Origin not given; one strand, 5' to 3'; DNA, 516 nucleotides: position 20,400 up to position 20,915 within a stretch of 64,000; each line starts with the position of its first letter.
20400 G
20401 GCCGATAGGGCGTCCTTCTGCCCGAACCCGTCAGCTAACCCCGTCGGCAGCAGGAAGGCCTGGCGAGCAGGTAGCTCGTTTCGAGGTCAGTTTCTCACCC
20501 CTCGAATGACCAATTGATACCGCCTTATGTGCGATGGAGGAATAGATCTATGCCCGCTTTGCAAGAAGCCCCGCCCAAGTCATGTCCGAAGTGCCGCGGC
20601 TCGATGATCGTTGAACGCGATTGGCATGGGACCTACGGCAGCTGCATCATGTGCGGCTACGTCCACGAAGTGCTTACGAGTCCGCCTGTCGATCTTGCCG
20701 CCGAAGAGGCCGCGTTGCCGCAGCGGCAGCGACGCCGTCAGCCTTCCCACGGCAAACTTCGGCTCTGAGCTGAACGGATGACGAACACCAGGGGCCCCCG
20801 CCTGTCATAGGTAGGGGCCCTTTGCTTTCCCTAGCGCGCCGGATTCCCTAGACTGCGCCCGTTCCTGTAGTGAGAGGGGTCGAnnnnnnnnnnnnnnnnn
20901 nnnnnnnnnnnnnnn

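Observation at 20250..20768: c-di-AMP (ydaO-class) riboswitch controlling an uncharacterised zinc-ribbon mini-protein next to the flagellar regulon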

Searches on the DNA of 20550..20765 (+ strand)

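Call 16: search_rna_families(sources=[L001, L002, L005, L008, L010, L015, L020, L022, L028, L030, L032, L036, L037, L041, L045, L046, L049, L054, L058, L069], threshold=gathering)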
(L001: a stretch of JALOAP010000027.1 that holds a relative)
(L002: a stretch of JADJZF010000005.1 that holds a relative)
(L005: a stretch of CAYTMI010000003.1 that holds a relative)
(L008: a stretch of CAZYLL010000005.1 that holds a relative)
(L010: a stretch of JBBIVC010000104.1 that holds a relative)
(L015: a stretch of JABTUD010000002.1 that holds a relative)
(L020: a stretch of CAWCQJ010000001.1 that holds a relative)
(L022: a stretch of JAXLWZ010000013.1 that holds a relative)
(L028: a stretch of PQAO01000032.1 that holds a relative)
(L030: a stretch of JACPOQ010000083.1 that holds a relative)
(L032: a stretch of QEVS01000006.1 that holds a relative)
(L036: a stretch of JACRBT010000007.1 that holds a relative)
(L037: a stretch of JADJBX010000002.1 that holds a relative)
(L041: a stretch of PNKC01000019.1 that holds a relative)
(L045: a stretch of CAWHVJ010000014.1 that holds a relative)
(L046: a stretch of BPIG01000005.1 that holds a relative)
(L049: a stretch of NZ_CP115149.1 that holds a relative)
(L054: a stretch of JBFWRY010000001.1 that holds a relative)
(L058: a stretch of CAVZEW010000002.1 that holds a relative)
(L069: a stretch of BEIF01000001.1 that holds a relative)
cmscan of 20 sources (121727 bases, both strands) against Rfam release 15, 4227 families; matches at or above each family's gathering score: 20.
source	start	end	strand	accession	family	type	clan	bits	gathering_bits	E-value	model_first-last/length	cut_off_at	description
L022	2798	2930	+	RF00379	c-di-AMP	Cis-reg; riboswitch;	-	89.6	38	2.2e-19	1-134/134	no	c-di-AMP riboswitch aptamer (ydaO/yuaA leader)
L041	2794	2924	+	RF00379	c-di-AMP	Cis-reg; riboswitch;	-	89.6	38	2.2e-19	1-134/134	no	c-di-AMP riboswitch aptamer (ydaO/yuaA leader)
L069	2787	2919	+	RF00379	c-di-AMP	Cis-reg; riboswitch;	-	89.3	38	2.7e-19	1-134/134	no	c-di-AMP riboswitch aptamer (ydaO/yuaA leader)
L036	2786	2921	+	RF00379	c-di-AMP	Cis-reg; riboswitch;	-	88.5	38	4.6e-19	1-134/134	no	c-di-AMP riboswitch aptamer (ydaO/yuaA leader)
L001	2782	2918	+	RF00379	c-di-AMP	Cis-reg; riboswitch;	-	87.9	38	6.8e-19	1-134/134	no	c-di-AMP riboswitch aptamer (ydaO/yuaA leader)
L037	2798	2931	+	RF00379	c-di-AMP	Cis-reg; riboswitch;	-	87.6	38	8.2e-19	1-134/134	no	c-di-AMP riboswitch aptamer (ydaO/yuaA leader)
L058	2778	2920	+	RF00379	c-di-AMP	Cis-reg; riboswitch;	-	86.9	38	1.3e-18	1-134/134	no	c-di-AMP riboswitch aptamer (ydaO/yuaA leader)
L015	2780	2920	+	RF00379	c-di-AMP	Cis-reg; riboswitch;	-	85.4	38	3.4e-18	1-134/134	no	c-di-AMP riboswitch aptamer (ydaO/yuaA leader)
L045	2767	2907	+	RF00379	c-di-AMP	Cis-reg; riboswitch;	-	85.1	38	4.1e-18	1-134/134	no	c-di-AMP riboswitch aptamer (ydaO/yuaA leader)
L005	2785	2920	+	RF00379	c-di-AMP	Cis-reg; riboswitch;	-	82.9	38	1.6e-17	1-134/134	no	c-di-AMP riboswitch aptamer (ydaO/yuaA leader)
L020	2778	2921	+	RF00379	c-di-AMP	Cis-reg; riboswitch;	-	82.5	38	2.2e-17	1-134/134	no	c-di-AMP riboswitch aptamer (ydaO/yuaA leader)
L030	2786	2922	+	RF00379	c-di-AMP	Cis-reg; riboswitch;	-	82.3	38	2.4e-17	1-134/134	no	c-di-AMP riboswitch aptamer (ydaO/yuaA leader)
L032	2779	2919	+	RF00379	c-di-AMP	Cis-reg; riboswitch;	-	82.1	38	2.8e-17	1-134/134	no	c-di-AMP riboswitch aptamer (ydaO/yuaA leader)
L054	2790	2920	+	RF00379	c-di-AMP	Cis-reg; riboswitch;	-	80.2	38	9.1e-17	1-134/134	no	c-di-AMP riboswitch aptamer (ydaO/yuaA leader)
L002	2778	2922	+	RF00379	c-di-AMP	Cis-reg; riboswitch;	-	79.3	38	1.7e-16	1-134/134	no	c-di-AMP riboswitch aptamer (ydaO/yuaA leader)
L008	2778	2921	+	RF00379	c-di-AMP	Cis-reg; riboswitch;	-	75.3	38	2.1e-15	1-134/134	no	c-di-AMP riboswitch aptamer (ydaO/yuaA leader)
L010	2679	2822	+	RF00379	c-di-AMP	Cis-reg; riboswitch;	-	74.4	38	3.7e-15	1-134/134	no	c-di-AMP riboswitch aptamer (ydaO/yuaA leader)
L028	2777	2921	+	RF00379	c-di-AMP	Cis-reg; riboswitch;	-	71.1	38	3.2e-14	1-134/134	no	c-di-AMP riboswitch aptamer (ydaO/yuaA leader)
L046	2776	2911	+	RF00379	c-di-AMP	Cis-reg; riboswitch;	-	62.1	38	1e-11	1-134/134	no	c-di-AMP riboswitch aptamer (ydaO/yuaA leader)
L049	2776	2911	+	RF00379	c-di-AMP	Cis-reg; riboswitch;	-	62.1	38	1e-11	1-134/134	no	c-di-AMP riboswitch aptamer (ydaO/yuaA leader)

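Call 28: search_rna_families(sources=[L081, L082, L083, L084, L085, L086, L087, L088, L089, L090, L091, L092, L093, L094, L095, L096], threshold=gathering)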
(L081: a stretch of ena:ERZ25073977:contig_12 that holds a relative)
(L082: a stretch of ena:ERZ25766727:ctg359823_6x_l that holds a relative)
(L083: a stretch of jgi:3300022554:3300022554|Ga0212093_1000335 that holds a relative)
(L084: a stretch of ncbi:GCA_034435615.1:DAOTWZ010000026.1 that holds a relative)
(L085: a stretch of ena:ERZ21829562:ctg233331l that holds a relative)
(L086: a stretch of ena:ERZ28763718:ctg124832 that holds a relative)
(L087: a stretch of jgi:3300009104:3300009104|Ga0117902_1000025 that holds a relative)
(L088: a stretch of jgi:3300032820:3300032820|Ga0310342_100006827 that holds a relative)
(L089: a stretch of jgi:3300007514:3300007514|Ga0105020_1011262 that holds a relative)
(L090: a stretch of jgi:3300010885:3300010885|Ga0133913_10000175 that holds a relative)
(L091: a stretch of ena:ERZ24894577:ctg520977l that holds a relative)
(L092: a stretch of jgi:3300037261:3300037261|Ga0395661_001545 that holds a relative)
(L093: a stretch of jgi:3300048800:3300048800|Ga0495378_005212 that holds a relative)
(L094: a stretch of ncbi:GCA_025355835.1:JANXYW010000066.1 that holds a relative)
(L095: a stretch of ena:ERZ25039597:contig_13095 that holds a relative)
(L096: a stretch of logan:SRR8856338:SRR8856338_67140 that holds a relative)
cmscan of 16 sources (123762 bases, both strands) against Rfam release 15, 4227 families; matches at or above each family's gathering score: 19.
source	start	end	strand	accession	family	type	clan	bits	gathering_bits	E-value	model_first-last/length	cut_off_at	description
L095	3791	3925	+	RF00379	c-di-AMP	Cis-reg; riboswitch;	-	104.4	38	1.8e-23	1-134/134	no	c-di-AMP riboswitch aptamer (ydaO/yuaA leader)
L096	1100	1234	+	RF00379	c-di-AMP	Cis-reg; riboswitch;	-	103.8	38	2.5e-23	1-134/134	no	c-di-AMP riboswitch aptamer (ydaO/yuaA leader)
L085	3795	3925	+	RF00379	c-di-AMP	Cis-reg; riboswitch;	-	101.3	38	1.3e-22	1-134/134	no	c-di-AMP riboswitch aptamer (ydaO/yuaA leader)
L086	3795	3925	+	RF00379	c-di-AMP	Cis-reg; riboswitch;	-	101.3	38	1.3e-22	1-134/134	no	c-di-AMP riboswitch aptamer (ydaO/yuaA leader)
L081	3816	3956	+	RF00379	c-di-AMP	Cis-reg; riboswitch;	-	86.2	38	2e-18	1-134/134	no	c-di-AMP riboswitch aptamer (ydaO/yuaA leader)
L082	3816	3956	+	RF00379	c-di-AMP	Cis-reg; riboswitch;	-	86.2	38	2e-18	1-134/134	no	c-di-AMP riboswitch aptamer (ydaO/yuaA leader)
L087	3771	3907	+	RF00379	c-di-AMP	Cis-reg; riboswitch;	-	80.9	38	6.3e-17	1-134/134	no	c-di-AMP riboswitch aptamer (ydaO/yuaA leader)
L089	3771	3907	+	RF00379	c-di-AMP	Cis-reg; riboswitch;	-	80.9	38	6.3e-17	1-134/134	no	c-di-AMP riboswitch aptamer (ydaO/yuaA leader)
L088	3314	3450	+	RF00379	c-di-AMP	Cis-reg; riboswitch;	-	80.5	38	7.6e-17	1-134/134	no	c-di-AMP riboswitch aptamer (ydaO/yuaA leader)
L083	3812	3952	+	RF00379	c-di-AMP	Cis-reg; riboswitch;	-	78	38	4e-16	1-134/134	no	c-di-AMP riboswitch aptamer (ydaO/yuaA leader)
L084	3812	3952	+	RF00379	c-di-AMP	Cis-reg; riboswitch;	-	77.8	38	4.4e-16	1-134/134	no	c-di-AMP riboswitch aptamer (ydaO/yuaA leader)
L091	3815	3949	+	RF00379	c-di-AMP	Cis-reg; riboswitch;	-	76.7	38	9.1e-16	1-134/134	no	c-di-AMP riboswitch aptamer (ydaO/yuaA leader)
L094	3695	3875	+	RF00379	c-di-AMP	Cis-reg; riboswitch;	-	73.4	38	7.5e-15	1-134/134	no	c-di-AMP riboswitch aptamer (ydaO/yuaA leader)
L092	3697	3865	+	RF00379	c-di-AMP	Cis-reg; riboswitch;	-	70.9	38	3.7e-14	1-134/134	no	c-di-AMP riboswitch aptamer (ydaO/yuaA leader)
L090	3783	3919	+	RF00379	c-di-AMP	Cis-reg; riboswitch;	-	69.9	38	7.1e-14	1-134/134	no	c-di-AMP riboswitch aptamer (ydaO/yuaA leader)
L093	3693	3870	+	RF00379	c-di-AMP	Cis-reg; riboswitch;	-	67.1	38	4.2e-13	1-134/134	no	c-di-AMP riboswitch aptamer (ydaO/yuaA leader)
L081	896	1022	-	RF00174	Cobalamin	Cis-reg; riboswitch;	CL00101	40.4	31.5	1.8e-06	1-189/189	no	Cobalamin riboswitch aptamer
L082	896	1022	-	RF00174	Cobalamin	Cis-reg; riboswitch;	CL00101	40.4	31.5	1.8e-06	1-189/189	no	Cobalamin riboswitch aptamer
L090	3482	3622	-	RF00174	Cobalamin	Cis-reg; riboswitch;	CL00101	40.1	31.5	2.3e-06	1-189/189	no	Cobalamin riboswitch aptamer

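Call 58: search_rna_families(sources=[L097, L035, L048, L061, L072, L059, L003, L006, L007, L011, L013, L017, L019, L023, L024, L025, L026, L034, L040, L042], threshold=gathering)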
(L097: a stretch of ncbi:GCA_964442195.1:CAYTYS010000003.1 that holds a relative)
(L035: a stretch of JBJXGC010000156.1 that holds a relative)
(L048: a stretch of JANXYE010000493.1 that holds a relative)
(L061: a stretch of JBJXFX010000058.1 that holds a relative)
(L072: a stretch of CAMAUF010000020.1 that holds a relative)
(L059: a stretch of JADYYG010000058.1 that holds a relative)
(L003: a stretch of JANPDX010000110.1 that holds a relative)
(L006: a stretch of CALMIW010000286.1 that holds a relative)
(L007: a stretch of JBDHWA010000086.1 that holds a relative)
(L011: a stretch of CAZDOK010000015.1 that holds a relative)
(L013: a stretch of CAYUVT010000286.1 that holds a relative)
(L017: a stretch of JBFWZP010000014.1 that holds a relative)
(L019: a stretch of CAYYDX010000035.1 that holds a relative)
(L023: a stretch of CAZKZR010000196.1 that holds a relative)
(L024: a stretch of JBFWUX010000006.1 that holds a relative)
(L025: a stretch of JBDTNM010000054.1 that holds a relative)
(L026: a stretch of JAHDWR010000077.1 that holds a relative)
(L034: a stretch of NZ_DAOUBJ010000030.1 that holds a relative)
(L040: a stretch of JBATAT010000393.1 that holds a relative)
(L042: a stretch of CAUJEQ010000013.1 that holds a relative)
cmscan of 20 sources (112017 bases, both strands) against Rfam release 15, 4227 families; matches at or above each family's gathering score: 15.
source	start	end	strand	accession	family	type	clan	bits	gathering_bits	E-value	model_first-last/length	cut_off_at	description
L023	2776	2919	+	RF00379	c-di-AMP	Cis-reg; riboswitch;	-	88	38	5.8e-19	1-134/134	no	c-di-AMP riboswitch aptamer (ydaO/yuaA leader)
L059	2775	2918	+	RF00379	c-di-AMP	Cis-reg; riboswitch;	-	83.8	38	8.4e-18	1-134/134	no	c-di-AMP riboswitch aptamer (ydaO/yuaA leader)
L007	2776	2919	+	RF00379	c-di-AMP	Cis-reg; riboswitch;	-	83.8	38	8.4e-18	1-134/134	no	c-di-AMP riboswitch aptamer (ydaO/yuaA leader)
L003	2783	2925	+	RF00379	c-di-AMP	Cis-reg; riboswitch;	-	82.5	38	2e-17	1-134/134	no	c-di-AMP riboswitch aptamer (ydaO/yuaA leader)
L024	2778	2921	+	RF00379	c-di-AMP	Cis-reg; riboswitch;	-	82.2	38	2.4e-17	1-134/134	no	c-di-AMP riboswitch aptamer (ydaO/yuaA leader)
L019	2776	2920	+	RF00379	c-di-AMP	Cis-reg; riboswitch;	-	81.4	38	4.1e-17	1-134/134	no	c-di-AMP riboswitch aptamer (ydaO/yuaA leader)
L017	2777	2921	+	RF00379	c-di-AMP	Cis-reg; riboswitch;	-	80.5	38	7.2e-17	1-134/134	no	c-di-AMP riboswitch aptamer (ydaO/yuaA leader)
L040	2781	2922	+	RF00379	c-di-AMP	Cis-reg; riboswitch;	-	79.3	38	1.5e-16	1-134/134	no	c-di-AMP riboswitch aptamer (ydaO/yuaA leader)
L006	1715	1859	+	RF00379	c-di-AMP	Cis-reg; riboswitch;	-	78.9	38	2e-16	1-134/134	no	c-di-AMP riboswitch aptamer (ydaO/yuaA leader)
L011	2778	2921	+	RF00379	c-di-AMP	Cis-reg; riboswitch;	-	76.8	38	7.9e-16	1-134/134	no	c-di-AMP riboswitch aptamer (ydaO/yuaA leader)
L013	910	1053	+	RF00379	c-di-AMP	Cis-reg; riboswitch;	-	76.2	38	1.1e-15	1-134/134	no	c-di-AMP riboswitch aptamer (ydaO/yuaA leader)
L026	2779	2922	+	RF00379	c-di-AMP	Cis-reg; riboswitch;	-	74.5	38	3.3e-15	1-134/134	no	c-di-AMP riboswitch aptamer (ydaO/yuaA leader)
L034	1972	2105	+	RF00379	c-di-AMP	Cis-reg; riboswitch;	-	73.3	38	7.3e-15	1-134/134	no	c-di-AMP riboswitch aptamer (ydaO/yuaA leader)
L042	2776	2920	+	RF00379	c-di-AMP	Cis-reg; riboswitch;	-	70.4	38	4.5e-14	1-134/134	no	c-di-AMP riboswitch aptamer (ydaO/yuaA leader)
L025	1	93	+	RF00379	c-di-AMP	Cis-reg; riboswitch;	-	54.1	38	1.7e-09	47-134/134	5'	c-di-AMP riboswitch aptamer (ydaO/yuaA leader)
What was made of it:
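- The long-form locus L097 has no riboswitch (call 58).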

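Call 60: search_rna_families(sources=[L035, L048, L061, L072], threshold=evalue, max_evalue=1, show_alignments=2)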
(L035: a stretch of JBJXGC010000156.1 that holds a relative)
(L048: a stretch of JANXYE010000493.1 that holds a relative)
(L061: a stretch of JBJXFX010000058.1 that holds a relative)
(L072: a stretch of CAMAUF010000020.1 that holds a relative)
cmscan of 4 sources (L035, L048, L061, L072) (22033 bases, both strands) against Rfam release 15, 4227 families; matches with E-value up to 1: 4.
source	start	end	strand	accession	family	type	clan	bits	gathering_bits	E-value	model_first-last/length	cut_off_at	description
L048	3083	3227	-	RF02867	ncS011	Gene; sRNA;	-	26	48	0.0042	1-207/207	no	Burkholderia sRNA 11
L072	1958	2041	-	RF03355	mir-2008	Gene; miRNA;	-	23.3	93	0.95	1-85/85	no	mir-2008 microRNA precursor family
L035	3247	3295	-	RF02867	ncS011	Gene; sRNA;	-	20.4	48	0.18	154-204/207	no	Burkholderia sRNA 11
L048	2904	3138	+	RF02225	sX6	Gene; sRNA;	-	19.1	40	0.3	1-342/342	no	Proteobacterial sRNA sX6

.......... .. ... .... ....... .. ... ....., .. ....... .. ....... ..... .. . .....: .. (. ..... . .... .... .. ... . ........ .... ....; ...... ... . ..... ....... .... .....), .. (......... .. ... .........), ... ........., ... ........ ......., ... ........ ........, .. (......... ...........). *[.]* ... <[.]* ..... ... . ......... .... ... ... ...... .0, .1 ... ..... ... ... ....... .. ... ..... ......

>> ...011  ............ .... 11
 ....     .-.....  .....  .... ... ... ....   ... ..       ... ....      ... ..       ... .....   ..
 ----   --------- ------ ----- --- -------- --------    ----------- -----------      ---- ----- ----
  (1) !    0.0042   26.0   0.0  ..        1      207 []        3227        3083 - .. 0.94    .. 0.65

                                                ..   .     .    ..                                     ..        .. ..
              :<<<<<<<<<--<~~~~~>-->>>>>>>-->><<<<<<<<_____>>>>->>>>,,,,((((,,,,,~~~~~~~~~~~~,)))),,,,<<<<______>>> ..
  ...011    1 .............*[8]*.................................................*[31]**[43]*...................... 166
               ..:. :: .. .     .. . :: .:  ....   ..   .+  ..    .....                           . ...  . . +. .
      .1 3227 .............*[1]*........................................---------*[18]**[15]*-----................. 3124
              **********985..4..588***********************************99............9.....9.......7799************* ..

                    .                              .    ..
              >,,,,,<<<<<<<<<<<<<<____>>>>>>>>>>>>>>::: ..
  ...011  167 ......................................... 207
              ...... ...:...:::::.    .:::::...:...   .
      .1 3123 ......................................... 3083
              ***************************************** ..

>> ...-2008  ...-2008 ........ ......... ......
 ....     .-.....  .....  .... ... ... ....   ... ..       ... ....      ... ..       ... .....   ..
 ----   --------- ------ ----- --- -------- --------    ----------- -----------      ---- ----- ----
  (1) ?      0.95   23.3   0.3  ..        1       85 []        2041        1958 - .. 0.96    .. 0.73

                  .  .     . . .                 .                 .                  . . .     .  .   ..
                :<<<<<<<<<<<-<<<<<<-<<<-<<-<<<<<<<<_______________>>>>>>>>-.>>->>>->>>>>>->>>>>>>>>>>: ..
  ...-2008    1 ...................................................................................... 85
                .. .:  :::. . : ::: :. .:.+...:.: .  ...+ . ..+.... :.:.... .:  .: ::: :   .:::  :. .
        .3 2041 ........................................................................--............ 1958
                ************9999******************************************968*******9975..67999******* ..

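Call 82: search_rna_families(sources=[L004, L009, L012, L014, L016, L018, L021, L027, L029, L031, L033, L038, L039, L043, L044, L047, L050, L051, L052, L053], threshold=gathering)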
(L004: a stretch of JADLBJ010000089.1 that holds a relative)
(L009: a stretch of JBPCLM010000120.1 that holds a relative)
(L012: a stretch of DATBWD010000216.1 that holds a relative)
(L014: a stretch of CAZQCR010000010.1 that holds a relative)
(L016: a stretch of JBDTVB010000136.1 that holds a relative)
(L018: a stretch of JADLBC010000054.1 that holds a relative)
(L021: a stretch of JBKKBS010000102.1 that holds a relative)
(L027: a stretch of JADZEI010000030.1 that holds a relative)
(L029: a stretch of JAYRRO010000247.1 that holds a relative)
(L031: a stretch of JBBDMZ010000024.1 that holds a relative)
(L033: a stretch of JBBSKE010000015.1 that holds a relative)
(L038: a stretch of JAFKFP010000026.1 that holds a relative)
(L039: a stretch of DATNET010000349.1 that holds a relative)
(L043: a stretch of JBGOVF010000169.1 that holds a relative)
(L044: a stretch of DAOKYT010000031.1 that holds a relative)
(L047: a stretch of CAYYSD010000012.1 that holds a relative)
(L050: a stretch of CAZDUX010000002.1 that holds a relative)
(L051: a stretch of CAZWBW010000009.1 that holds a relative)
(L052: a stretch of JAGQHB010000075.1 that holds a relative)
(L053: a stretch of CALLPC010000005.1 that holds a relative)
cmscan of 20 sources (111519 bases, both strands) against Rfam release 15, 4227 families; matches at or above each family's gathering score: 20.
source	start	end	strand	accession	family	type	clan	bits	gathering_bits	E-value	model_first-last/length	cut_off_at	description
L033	2794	2931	+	RF00379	c-di-AMP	Cis-reg; riboswitch;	-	93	38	2.4e-20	1-134/134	no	c-di-AMP riboswitch aptamer (ydaO/yuaA leader)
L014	2781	2917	+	RF00379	c-di-AMP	Cis-reg; riboswitch;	-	90.9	38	9.2e-20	1-134/134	no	c-di-AMP riboswitch aptamer (ydaO/yuaA leader)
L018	2799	2931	+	RF00379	c-di-AMP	Cis-reg; riboswitch;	-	89.9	38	1.7e-19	1-134/134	no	c-di-AMP riboswitch aptamer (ydaO/yuaA leader)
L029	2799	2932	+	RF00379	c-di-AMP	Cis-reg; riboswitch;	-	89.7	38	1.9e-19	1-134/134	no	c-di-AMP riboswitch aptamer (ydaO/yuaA leader)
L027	2786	2921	+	RF00379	c-di-AMP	Cis-reg; riboswitch;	-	88.6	38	3.8e-19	1-134/134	no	c-di-AMP riboswitch aptamer (ydaO/yuaA leader)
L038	1693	1823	+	RF00379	c-di-AMP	Cis-reg; riboswitch;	-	87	38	1.1e-18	1-134/134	no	c-di-AMP riboswitch aptamer (ydaO/yuaA leader)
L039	1496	1634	+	RF00379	c-di-AMP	Cis-reg; riboswitch;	-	85.4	38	3.2e-18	1-134/134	no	c-di-AMP riboswitch aptamer (ydaO/yuaA leader)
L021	2791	2921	+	RF00379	c-di-AMP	Cis-reg; riboswitch;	-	85.3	38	3.3e-18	1-134/134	no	c-di-AMP riboswitch aptamer (ydaO/yuaA leader)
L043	2776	2921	+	RF00379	c-di-AMP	Cis-reg; riboswitch;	-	85.3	38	3.3e-18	1-134/134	no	c-di-AMP riboswitch aptamer (ydaO/yuaA leader)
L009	1669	1802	+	RF00379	c-di-AMP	Cis-reg; riboswitch;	-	85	38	4e-18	1-134/134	no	c-di-AMP riboswitch aptamer (ydaO/yuaA leader)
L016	2779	2912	+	RF00379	c-di-AMP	Cis-reg; riboswitch;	-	85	38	3.9e-18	1-134/134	no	c-di-AMP riboswitch aptamer (ydaO/yuaA leader)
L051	2784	2916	+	RF00379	c-di-AMP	Cis-reg; riboswitch;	-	85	38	4e-18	1-134/134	no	c-di-AMP riboswitch aptamer (ydaO/yuaA leader)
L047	2771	2912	+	RF00379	c-di-AMP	Cis-reg; riboswitch;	-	84.8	38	4.4e-18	1-134/134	no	c-di-AMP riboswitch aptamer (ydaO/yuaA leader)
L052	2790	2922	+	RF00379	c-di-AMP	Cis-reg; riboswitch;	-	84.7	38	4.7e-18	1-134/134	no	c-di-AMP riboswitch aptamer (ydaO/yuaA leader)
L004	2782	2915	+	RF00379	c-di-AMP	Cis-reg; riboswitch;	-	83.7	38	9e-18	1-134/134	no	c-di-AMP riboswitch aptamer (ydaO/yuaA leader)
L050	2775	2913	+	RF00379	c-di-AMP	Cis-reg; riboswitch;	-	81.6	38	3.4e-17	1-134/134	no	c-di-AMP riboswitch aptamer (ydaO/yuaA leader)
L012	1477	1621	+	RF00379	c-di-AMP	Cis-reg; riboswitch;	-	80.6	38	6.6e-17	1-134/134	no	c-di-AMP riboswitch aptamer (ydaO/yuaA leader)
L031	2789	2919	+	RF00379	c-di-AMP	Cis-reg; riboswitch;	-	80.5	38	7.3e-17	1-134/134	no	c-di-AMP riboswitch aptamer (ydaO/yuaA leader)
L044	2778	2921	+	RF00379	c-di-AMP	Cis-reg; riboswitch;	-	76.5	38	9.2e-16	1-134/134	no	c-di-AMP riboswitch aptamer (ydaO/yuaA leader)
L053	2776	2911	+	RF00379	c-di-AMP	Cis-reg; riboswitch;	-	66.1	38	7.3e-13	1-134/134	no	c-di-AMP riboswitch aptamer (ydaO/yuaA leader)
